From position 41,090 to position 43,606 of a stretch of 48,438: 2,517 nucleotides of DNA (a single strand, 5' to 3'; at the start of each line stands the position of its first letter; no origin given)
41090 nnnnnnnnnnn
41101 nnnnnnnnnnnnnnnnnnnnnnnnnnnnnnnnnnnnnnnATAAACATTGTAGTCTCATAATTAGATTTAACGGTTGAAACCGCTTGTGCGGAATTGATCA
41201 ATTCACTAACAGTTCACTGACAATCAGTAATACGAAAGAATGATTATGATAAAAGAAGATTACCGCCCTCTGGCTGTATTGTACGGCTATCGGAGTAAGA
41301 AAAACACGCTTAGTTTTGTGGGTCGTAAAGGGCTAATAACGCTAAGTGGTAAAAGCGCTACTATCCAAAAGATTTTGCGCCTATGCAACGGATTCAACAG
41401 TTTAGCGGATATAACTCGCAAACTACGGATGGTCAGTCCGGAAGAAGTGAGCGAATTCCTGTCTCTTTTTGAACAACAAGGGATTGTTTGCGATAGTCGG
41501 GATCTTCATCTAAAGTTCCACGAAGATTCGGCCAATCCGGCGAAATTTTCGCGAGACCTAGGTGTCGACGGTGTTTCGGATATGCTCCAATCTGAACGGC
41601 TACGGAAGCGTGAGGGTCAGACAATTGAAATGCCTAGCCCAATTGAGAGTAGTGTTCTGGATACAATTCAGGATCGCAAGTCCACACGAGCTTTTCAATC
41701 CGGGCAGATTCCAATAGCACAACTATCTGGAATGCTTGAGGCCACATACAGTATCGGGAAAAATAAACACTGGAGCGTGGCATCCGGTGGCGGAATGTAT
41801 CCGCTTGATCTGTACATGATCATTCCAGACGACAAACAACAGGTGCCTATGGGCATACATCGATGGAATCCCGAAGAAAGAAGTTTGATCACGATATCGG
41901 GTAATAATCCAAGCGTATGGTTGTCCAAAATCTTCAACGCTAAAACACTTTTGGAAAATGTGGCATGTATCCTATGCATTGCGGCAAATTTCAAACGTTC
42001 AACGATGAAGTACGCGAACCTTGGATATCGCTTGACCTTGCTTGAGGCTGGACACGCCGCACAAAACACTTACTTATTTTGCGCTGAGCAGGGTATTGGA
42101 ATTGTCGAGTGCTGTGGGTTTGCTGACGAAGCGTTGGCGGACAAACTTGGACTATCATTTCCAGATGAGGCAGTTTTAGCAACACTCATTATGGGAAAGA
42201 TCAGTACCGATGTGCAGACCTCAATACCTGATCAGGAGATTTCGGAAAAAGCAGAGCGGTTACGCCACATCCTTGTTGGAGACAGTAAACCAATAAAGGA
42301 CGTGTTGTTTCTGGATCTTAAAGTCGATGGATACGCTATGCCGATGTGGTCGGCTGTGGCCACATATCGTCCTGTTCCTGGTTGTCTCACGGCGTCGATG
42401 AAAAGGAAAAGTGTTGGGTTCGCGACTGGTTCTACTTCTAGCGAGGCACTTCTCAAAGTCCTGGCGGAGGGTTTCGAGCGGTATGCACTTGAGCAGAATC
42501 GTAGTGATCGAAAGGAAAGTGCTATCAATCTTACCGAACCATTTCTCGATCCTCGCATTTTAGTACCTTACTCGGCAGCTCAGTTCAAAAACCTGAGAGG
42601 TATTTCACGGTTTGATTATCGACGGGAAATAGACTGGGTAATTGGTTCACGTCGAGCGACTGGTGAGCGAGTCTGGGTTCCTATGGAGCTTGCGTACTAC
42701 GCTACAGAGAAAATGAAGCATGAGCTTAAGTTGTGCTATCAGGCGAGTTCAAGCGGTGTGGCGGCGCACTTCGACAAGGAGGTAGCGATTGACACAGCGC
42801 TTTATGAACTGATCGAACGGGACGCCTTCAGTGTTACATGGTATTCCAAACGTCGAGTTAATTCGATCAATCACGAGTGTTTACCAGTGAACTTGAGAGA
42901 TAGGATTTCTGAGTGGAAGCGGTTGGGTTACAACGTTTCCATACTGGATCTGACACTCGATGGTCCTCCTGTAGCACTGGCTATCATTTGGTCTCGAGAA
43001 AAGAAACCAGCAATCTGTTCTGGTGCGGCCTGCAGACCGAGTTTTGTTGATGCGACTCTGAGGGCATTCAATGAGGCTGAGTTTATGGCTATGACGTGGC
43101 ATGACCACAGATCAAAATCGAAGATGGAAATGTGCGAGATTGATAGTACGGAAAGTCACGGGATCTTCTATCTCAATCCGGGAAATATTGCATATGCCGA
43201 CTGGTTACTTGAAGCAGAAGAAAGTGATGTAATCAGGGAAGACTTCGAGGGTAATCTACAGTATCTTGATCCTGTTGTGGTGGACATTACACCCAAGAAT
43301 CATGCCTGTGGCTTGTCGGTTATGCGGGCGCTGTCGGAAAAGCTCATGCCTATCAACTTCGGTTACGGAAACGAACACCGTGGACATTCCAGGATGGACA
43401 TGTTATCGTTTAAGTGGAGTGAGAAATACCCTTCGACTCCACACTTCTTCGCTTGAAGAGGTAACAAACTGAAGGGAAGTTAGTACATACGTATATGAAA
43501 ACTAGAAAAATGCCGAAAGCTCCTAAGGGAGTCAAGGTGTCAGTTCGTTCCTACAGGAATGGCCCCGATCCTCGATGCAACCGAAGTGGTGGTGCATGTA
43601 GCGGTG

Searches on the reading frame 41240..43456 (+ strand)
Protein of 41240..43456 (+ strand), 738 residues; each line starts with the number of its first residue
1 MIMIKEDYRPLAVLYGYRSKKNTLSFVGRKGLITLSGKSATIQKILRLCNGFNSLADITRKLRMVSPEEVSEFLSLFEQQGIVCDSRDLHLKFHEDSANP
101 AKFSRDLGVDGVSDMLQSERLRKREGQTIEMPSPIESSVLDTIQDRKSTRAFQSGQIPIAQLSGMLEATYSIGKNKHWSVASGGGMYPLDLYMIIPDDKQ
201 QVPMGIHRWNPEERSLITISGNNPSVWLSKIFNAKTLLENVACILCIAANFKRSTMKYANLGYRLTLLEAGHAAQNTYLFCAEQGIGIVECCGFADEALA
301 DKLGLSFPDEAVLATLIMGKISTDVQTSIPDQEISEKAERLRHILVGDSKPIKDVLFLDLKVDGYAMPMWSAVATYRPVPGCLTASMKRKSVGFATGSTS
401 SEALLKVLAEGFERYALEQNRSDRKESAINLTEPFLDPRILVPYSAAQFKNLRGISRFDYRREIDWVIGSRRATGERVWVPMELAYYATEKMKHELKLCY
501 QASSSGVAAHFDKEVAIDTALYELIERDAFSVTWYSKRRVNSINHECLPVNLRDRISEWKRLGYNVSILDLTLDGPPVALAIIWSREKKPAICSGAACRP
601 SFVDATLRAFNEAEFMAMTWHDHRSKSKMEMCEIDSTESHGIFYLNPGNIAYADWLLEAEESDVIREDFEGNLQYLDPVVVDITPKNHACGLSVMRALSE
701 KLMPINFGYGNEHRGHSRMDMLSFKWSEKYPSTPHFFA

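Call 7: search_protein_families(library=pfam, proteins=[window:41240-43456:+], max_evalue=0.01)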
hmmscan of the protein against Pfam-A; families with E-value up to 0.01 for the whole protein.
window:41240-43456:+ (738 aa): 2 families
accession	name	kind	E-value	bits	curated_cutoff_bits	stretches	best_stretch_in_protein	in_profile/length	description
PF02624.21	YcaO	-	1.4e-43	150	25.7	1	396-698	3-320/325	YcaO cyclodehydratase, ATP-ad Mg2+-binding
PF00881.29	Nitroreductase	-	7.8e-17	62.4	23.5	1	143-320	1-167/167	Nitroreductase family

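Call 8: search_protein_families(library=ncbifam, proteins=[window:41240-43456:+], max_evalue=0.01)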
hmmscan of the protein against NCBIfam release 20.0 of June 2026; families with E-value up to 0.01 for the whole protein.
window:41240-43456:+ (738 aa): 5 families
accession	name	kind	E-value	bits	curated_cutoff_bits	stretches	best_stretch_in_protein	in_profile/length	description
TIGR03604.1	TOMM_cyclo_SagD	subfamily_domain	2.2e-43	148.6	219.25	1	396-719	2-352/377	thiazole/oxazole-forming peptide maturase, SagD family component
TIGR03605.1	antibiot_sagB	domain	4.8e-28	97.8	78.4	1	172-320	24-173/173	SagB family peptide dehydrogenase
TIGR03266.1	methan_mark_1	equivalog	4.9e-16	58.7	365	1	395-624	57-277/376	YcaO-related McrA-glycine thioamidation protein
TIGR04511.1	SagB_rel_DH_2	exception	2.9e-15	56.2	240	1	122-327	157-375/380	putative peptide maturation dehydrogenase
TIGR00702.1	TIGR00702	domain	6.6e-15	55.1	75.65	1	456-675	108-328/377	YcaO-type kinase domain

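Call 9: find_homologous_proteins(query=window:41240-43456:+, max_evalue=1e-10)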
Query window:41240-43456:+ (738 aa): 65 proteins with E <= 1e-10 among 8000 candidates.
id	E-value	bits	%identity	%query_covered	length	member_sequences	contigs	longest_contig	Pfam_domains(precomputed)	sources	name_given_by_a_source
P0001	0.0e+0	1693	100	100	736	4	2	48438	PF00881.30,PF02624.22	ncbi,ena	-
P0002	0.0e+0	1510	88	100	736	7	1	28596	PF00881.30,PF02624.22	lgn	-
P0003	0.0e+0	1481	86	100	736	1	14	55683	PF00881.30,PF02624.22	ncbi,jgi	jgi:thiazole/oxazole-forming peptide maturase SagD family component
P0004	0.0e+0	1474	86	100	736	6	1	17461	PF00881.30,PF02624.22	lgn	-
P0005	0.0e+0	1463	86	100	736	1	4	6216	PF00881.30,PF02624.22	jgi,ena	-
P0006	0.0e+0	1456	85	100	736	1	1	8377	PF00881.30,PF02624.22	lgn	-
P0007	0.0e+0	1450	85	100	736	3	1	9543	PF00881.30,PF02624.22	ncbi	-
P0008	0.0e+0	1445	84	100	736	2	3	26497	PF00881.30,PF02624.22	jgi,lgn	jgi:ribosomal protein S12 methylthiotransferase accessory factor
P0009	0.0e+0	1413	82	100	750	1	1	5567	PF00881.30,PF02624.22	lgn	-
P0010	0.0e+0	1408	82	100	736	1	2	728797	PF00881.30,PF02624.22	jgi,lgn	jgi:ribosomal protein S12 methylthiotransferase accessory factor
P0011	0.0e+0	1380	80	100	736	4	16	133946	PF00881.30,PF02624.22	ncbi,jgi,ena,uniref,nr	ncbi:MAG: hypothetical protein A3B11_00550 [Candidatus Taylorbacteria bacterium RIFCSPLOWO2_01_FULL_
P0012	0.0e+0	1279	74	100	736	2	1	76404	PF00881.30,PF02624.22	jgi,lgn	-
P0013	0.0e+0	1270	73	100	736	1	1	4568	PF00881.30,PF02624.22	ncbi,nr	ncbi:MAG: YcaO-like family protein [Candidatus Taylorbacteria bacterium]|nr:YcaO-like family protein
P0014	0.0e+0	1080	64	100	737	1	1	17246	PF00881.30,PF02624.22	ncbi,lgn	ncbi:MAG: YcaO-like family protein [Patescibacteria group bacterium]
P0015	0.0e+0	1048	62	100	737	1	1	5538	PF00881.30,PF02624.22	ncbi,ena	-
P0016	0.0e+0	1037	62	100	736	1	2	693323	PF00881.30,PF02624.22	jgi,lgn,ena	-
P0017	0.0e+0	1034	61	100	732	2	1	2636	PF00881.30,PF02624.22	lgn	-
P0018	0.0e+0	1027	61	100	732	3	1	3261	PF00881.30,PF02624.22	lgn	-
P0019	0.0e+0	1024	60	100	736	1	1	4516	PF00881.30,PF02624.22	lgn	-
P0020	0.0e+0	1021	61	100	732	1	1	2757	PF00881.30,PF02624.22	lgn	-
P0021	0.0e+0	1017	60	100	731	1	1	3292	PF00881.30,PF02624.22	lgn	-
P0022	0.0e+0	1015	60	100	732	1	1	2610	PF00881.30,PF02624.22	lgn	-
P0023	0.0e+0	1012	59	100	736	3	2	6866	PF00881.30,PF02624.22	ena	-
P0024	1.5e-298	1010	59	100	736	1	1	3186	PF00881.30,PF02624.22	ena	-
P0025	5.8e-298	1008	59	100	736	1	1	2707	PF00881.30,PF02624.22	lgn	-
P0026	8.9e-298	1008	60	100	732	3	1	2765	PF00881.30,PF02624.22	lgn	-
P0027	1.4e-296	1004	59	100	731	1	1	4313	PF00881.30,PF02624.22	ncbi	-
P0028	3.9e-296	1002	59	100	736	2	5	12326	PF00881.30,PF02624.22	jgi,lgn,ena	-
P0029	1.0e-294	998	59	100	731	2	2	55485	PF00881.30,PF02624.22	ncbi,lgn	-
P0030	2.6e-294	996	59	100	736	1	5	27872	PF00881.30,PF02624.22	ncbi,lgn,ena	-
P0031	1.6e-293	994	59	100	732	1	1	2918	PF00881.30,PF02624.22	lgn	-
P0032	7.4e-293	991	60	100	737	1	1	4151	PF00881.30,PF02624.22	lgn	-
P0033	2.4e-290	983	58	100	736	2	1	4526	PF00881.30,PF02624.22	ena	-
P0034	1.1e-288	978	59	100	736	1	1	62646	PF00881.30,PF02624.22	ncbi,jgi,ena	-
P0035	5.5e-283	959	56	100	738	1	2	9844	PF00881.30,PF02624.22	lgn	-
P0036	1.2e-281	954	57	100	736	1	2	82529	PF00881.30,PF02624.22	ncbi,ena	ncbi:MAG: YcaO-like family protein [Patescibacteria group bacterium]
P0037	2.7e-281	953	57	100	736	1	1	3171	PF00881.30,PF02624.22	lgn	-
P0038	7.9e-280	948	83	67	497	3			PF00881.30,PF02624.22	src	-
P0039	9.5e-279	945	58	97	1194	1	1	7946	PF00881.30,PF00270.36,PF02624.22,PF00176.30,PF04851.22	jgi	-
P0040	1.2e-277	941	55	100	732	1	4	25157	PF00881.30,PF02624.22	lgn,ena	-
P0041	1.5e-277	941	56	100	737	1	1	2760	PF00881.30,PF02624.22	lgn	-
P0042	1.4e-266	905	54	100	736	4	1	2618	PF00881.30,PF02624.22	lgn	-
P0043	2.6e-260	884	53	99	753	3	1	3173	PF00881.30,PF02624.22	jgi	jgi:thiazole/oxazole-forming peptide maturase SagD family component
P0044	2.8e-257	874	52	99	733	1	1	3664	PF00881.30,PF02624.22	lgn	-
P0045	1.7e-251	855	52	100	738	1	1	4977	PF00881.30,PF02624.22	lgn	-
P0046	3.2e-245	834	51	99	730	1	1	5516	PF00881.30,PF02624.22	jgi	jgi:ribosomal protein S12 methylthiotransferase accessory factor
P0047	1.4e-233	795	49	100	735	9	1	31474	PF00881.30,PF02624.22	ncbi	-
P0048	1.5e-233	795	48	100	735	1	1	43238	PF00881.30,PF02624.22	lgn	-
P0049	1.9e-221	755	48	99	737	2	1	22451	PF00881.30,PF02624.22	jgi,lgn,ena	-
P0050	2.6e-221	755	47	99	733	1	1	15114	PF00881.30,PF02624.22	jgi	jgi:thiazole/oxazole-forming peptide maturase SagD family component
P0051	7.7e-199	681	58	74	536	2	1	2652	PF00881.30,PF02624.22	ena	-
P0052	3.2e-188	646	53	75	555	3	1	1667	PF00881.30,PF02624.22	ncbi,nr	ncbi:MAG: YcaO-like family protein, partial [Candidatus Uhrbacteria bacterium]|nr:YcaO-like family p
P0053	6.2e-164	565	55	62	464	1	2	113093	PF00881.30,PF02624.22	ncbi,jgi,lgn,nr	ncbi:MAG: SagB family peptide dehydrogenase [Parcubacteria group bacterium]|nr:SagB family peptide d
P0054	1.9e-152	527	38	100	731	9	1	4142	PF00881.30,PF02624.22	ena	-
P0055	2.1e-147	511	37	99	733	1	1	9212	PF00881.30,PF02624.22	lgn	-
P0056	1.1e-140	488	37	99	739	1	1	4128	PF00881.30,PF02624.22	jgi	-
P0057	2.6e-131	457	35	100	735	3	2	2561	PF00881.30,PF02624.22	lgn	-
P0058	2.4e-126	441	33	100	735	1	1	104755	PF00881.30,PF02624.22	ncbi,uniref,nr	ncbi:YcaO-like family protein [Argonema antarcticum]|uniref:YcaO-like family protein n=1 Tax=Argonem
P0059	1.6e-117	412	34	99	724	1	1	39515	PF00881.30,PF02624.22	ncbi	-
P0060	7.3e-96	340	34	94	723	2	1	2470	PF00881.30,PF02624.22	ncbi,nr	ncbi:MAG TPA: YcaO-like family protein [Nitrospira sp.]|nr:YcaO-like family protein [Nitrospira sp.]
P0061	2.9e-92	328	33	94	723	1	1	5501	PF00881.30,PF02624.22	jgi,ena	-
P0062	7.8e-89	317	31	97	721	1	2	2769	PF00881.30,PF02624.22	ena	-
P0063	6.2e-82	294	31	99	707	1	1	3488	PF00881.30,PF02624.22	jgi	jgi:SagB-type dehydrogenase family enzyme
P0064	1.9e-73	266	32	94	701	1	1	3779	PF00881.30,PF02624.22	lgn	-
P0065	9.0e-46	175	28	99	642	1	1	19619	PF00881.30,PF02624.22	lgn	-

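Call 12: find_related_loci(query=A1, collection=metagenome_contigs, flank=4000)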
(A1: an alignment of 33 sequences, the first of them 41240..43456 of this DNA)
Query A1 (738 aa) in metagenome_contigs; peptide patterns used: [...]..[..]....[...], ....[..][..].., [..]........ (x = any residue, [..] = any of these).
600 stretches matched a pattern (row limit reached: there are more); 475 encode a relative of the query (tblastn E <= 1e-3); the best 80 are kept; 80 distinct loci.
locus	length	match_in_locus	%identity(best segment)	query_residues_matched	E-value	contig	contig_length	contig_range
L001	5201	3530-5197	56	3-556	0e+0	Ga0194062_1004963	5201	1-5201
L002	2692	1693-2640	59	4-319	7e-127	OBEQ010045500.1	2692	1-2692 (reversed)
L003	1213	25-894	40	446-738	7e-64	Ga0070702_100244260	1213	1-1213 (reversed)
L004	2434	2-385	61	611-738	3e-49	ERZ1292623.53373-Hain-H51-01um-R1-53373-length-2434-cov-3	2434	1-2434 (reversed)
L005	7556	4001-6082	25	33-719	9e-47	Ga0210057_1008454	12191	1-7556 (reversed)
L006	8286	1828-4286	32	10-738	3e-44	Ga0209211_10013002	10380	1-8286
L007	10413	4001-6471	33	10-738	1e-43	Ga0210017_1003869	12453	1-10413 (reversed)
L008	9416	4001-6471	33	10-738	1e-43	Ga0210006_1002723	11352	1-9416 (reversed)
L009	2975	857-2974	23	14-723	4e-44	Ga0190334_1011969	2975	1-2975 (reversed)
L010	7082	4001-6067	23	19-723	2e-43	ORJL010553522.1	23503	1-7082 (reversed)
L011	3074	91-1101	33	395-738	2e-41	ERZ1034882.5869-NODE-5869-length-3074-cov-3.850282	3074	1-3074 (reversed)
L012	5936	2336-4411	24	18-719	5e-41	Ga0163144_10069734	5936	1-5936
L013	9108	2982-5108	24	2-719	6e-40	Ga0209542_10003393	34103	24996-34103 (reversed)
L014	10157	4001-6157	31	6-738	5e-90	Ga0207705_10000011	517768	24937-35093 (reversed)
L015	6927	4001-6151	22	19-738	4e-38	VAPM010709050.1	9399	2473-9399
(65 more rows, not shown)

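Call 13: find_related_loci(query=A1, collection=genome_contigs, flank=4000)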
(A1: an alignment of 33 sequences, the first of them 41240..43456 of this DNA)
Query A1 (738 aa) in genome_contigs; peptide patterns used: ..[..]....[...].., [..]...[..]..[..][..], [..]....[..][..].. (x = any residue, [..] = any of these).
600 stretches matched a pattern (row limit reached: there are more); 447 encode a relative of the query (tblastn E <= 1e-3); the best 80 are kept; 80 distinct loci.
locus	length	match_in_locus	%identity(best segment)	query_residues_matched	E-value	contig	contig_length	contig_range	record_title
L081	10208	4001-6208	80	3-738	0e+0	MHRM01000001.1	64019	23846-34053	MAG: Candidatus Taylorbacteria bacterium RIFCSPHIGHO2_02_FULL_44_12 rifcsphigho2_02_scaffold_1142, whole genome shotgun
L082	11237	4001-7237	59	4-738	0e+0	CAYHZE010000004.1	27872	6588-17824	MAG TPA_asm: uncultured Candidatus Saccharibacteria bacterium isolate ERP119705_co17_184 genome assembly, contig: NODE_1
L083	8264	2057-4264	84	3-738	0e+0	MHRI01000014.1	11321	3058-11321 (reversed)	MAG: Candidatus Taylorbacteria bacterium RIFCSPHIGHO2_01_FULL_51_15 rifcsphigho2_01_scaffold_20107, whole genome shotgun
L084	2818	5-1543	49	227-738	7e-179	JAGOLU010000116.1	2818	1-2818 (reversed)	Candidatus Woesebacteria bacterium isolate Gw_Eff_bin_148 Gw_Eff_168600_length_2818_cov_9.972501, whole genome shotgun s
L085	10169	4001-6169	37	10-738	2e-149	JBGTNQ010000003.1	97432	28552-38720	MAG: Candidatus Paceibacteria bacterium isolate JTS-RE391 k141_6850900, whole genome shotgun sequence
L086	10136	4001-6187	35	3-738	2e-139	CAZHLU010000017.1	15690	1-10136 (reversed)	MAG TPA_asm: uncultured Gammaproteobacteria bacterium isolate SRP135725_co1_218 genome assembly, contig: NODE_4943_lengt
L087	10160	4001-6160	33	10-738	7e-116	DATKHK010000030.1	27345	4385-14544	MAG TPA_asm: Candidatus Saccharimonadales bacterium isolate SMAG_U14575 k141_81120, whole genome shotgun sequence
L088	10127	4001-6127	32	2-716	3e-104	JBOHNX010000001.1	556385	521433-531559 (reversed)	MAG: Candidatus Saccharimonadales bacterium isolate SD8036_maxbin2.bin.8 NODE_2_length_556385_cov_14.177026, whole genom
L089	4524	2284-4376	29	10-736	1e-75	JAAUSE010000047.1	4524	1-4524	MAG: Candidatus Gracilibacteria bacterium isolate RU_4_5 NODE_11082_length_4524_cov_4.551512, whole genome shotgun seque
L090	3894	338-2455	26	8-738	8e-61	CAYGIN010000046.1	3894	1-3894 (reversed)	MAG TPA_asm: uncultured Candidatus Saccharibacteria bacterium isolate ERP113451_co1_187 genome assembly, contig: NODE_35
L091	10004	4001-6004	27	40-719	5e-49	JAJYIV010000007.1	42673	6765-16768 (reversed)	MAG: bacterium isolate DBS2-1.bin133 NODE_1480_length_42673_cov_1.920463, whole genome shotgun sequence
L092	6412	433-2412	26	42-723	1e-45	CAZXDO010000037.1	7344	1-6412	MAG TPA_asm: uncultured Candidatus Saccharibacteria bacterium isolate SRP067234_co1_334 genome assembly, contig: k99_136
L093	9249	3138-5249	25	18-737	4e-43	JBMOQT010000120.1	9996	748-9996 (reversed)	MAG: Pseudomonadota bacterium isolate Betzabe_MAG161 MAG161_120, whole genome shotgun sequence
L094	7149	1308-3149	24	109-738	1e-40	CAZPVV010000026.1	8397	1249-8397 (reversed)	MAG TPA_asm: uncultured Candidatus Saccharibacteria bacterium isolate SRP192515_co2_7 genome assembly, contig: NODE_7409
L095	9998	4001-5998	23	42-719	6e-40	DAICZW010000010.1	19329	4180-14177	MAG TPA_asm: bacterium isolate clean1826 NODE_10_length_19329_cov_6.785737, whole genome shotgun sequence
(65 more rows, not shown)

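Call 19: find_encoding_contigs(protein=P0010, flank=8000, max_places=2)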
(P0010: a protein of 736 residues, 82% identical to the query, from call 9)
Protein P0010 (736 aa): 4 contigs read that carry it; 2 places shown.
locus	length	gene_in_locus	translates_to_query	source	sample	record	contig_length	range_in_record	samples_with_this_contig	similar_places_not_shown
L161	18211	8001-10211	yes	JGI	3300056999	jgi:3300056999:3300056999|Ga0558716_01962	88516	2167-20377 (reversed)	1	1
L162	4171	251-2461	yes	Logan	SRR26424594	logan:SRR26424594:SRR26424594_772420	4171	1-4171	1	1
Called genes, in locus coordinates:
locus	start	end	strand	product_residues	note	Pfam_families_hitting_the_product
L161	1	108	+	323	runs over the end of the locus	PF00144:Beta-lactamase (faint), PF00768:Peptidase_S11, PF02113:Peptidase_S13 (weak), PF13354:Beta-lactamase2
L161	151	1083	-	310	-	PF00413:Peptidase_M10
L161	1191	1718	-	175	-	-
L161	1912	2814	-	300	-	-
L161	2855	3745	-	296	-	-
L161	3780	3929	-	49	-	PF18919:DUF5670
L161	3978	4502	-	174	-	PF04542:Sigma70_r2, PF08281:Sigma70_r4_2, PF04545:Sigma70_r4 (weak)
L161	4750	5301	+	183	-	-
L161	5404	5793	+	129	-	PF01471:PG_binding_1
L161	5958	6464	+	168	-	-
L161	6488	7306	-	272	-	PF02673:BacA, PF01925:TauE (faint)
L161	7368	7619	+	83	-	PF13376:OmdA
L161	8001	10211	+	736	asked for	PF00881:Nitroreductase, PF02624:YcaO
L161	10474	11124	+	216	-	PF10026:DUF2268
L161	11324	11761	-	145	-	-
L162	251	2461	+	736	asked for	PF00881:Nitroreductase, PF02624:YcaO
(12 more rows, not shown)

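Call 20: find_encoding_contigs(protein=P0016, flank=8000, max_places=2)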
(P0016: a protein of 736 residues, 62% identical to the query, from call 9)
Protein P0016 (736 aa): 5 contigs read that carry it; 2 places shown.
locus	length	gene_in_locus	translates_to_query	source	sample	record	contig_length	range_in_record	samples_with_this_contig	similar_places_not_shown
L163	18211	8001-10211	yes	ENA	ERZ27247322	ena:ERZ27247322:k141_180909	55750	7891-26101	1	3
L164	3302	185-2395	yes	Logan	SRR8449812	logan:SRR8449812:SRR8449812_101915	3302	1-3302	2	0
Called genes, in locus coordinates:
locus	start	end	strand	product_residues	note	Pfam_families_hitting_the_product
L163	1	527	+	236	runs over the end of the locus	PF01797:Y1_Tnp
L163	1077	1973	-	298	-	PF03462:PCRF, PF00472:RF-1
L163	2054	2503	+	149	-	PF00293:NUDIX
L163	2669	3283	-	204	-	-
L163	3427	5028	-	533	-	-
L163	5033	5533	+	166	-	-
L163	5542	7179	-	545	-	PF02518:HATPase_c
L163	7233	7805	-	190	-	PF00856:SET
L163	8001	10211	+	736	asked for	PF00881:Nitroreductase, PF02624:YcaO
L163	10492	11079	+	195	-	PF10026:DUF2268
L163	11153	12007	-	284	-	-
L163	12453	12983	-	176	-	-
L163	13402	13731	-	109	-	PF04193:PQ-loop (weak)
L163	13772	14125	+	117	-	PF01050:MannoseP_isomer, PF07883:Cupin_2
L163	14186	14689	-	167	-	-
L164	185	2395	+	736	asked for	PF00881:Nitroreductase, PF02624:YcaO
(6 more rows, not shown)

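Call 21: find_encoding_contigs(protein=P0001, flank=8000, max_places=3)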
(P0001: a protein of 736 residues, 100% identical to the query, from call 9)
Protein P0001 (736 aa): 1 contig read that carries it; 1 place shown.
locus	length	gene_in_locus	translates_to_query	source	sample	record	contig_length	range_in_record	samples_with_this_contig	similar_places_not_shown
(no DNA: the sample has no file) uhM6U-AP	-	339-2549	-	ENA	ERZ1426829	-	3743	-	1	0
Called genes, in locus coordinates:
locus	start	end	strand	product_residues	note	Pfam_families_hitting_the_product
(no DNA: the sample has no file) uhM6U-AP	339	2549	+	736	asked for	PF00881:Nitroreductase, PF02624:YcaO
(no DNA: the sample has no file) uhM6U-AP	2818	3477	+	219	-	PF10026:DUF2268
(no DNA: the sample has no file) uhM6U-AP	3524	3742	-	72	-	?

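Call 22: find_encoding_contigs(protein=P0012, flank=5000, max_places=1)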
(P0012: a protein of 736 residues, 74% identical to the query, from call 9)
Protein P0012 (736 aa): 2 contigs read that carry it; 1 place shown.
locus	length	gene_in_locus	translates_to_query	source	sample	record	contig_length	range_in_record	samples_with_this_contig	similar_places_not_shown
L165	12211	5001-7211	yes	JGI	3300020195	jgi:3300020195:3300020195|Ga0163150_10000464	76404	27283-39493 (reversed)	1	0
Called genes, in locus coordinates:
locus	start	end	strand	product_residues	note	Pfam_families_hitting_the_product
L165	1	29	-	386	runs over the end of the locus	PF13439:Glyco_transf_4, PF13579:Glyco_trans_4_4, PF20706:GT4-conflict, PF00534:Glycos_transf_1, PF13692:Glyco_trans_1_4, PF13524:Glyco_trans_1_2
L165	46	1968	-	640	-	PF01935:DUF87 (weak), PF02534:T4SS-DNA_transf (weak), PF10412:TrwB_AAD_bind, PF12696:TraG-D_C (faint)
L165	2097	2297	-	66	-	-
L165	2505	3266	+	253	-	PF00326:Peptidase_S9 (weak)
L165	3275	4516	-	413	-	PF13200:DUF4015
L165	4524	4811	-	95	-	-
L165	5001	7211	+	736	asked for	PF00881:Nitroreductase, PF02624:YcaO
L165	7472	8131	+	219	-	PF10026:DUF2268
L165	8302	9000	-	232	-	PF00590:TP_methylase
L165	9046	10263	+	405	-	PF02655:ATP-grasp_3 (weak)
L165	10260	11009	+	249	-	-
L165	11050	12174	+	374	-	PF00953:Glycos_transf_4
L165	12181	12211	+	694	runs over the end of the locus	PF01225:Mur_ligase, PF08245:Mur_ligase_M, PF02875:Mur_ligase_C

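Call 23: find_encoding_contigs(protein=P0036, flank=5000, max_places=1)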
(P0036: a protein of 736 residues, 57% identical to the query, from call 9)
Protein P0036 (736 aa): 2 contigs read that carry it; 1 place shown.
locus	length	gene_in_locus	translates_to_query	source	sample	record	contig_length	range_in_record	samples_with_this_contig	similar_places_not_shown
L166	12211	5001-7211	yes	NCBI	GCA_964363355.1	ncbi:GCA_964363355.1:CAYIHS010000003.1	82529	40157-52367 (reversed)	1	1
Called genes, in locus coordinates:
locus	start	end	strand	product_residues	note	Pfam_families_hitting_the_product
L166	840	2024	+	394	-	PF04055:Radical_SAM, PF13353:Fer4_12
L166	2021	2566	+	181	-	-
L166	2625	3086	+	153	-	PF00293:NUDIX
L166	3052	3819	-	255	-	-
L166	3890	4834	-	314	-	-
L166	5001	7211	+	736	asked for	PF00881:Nitroreductase, PF02624:YcaO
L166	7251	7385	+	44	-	-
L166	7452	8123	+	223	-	PF10026:DUF2268, PF25594:GldB_lipo (faint)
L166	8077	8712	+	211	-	PF07690:MFS_1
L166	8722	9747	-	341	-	PF14512:TM1586_NiRdase (weak), PF00881:Nitroreductase (faint)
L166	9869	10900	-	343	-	PF00579:tRNA-synt_1b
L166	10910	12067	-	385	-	PF01817:CM_2, PF01209:Ubie_methyltran, PF13489:Methyltransf_23, PF08241:Methyltransf_11, PF08242:Methyltransf_12, PF13649:Methyltransf_25, PF13847:Methyltransf_31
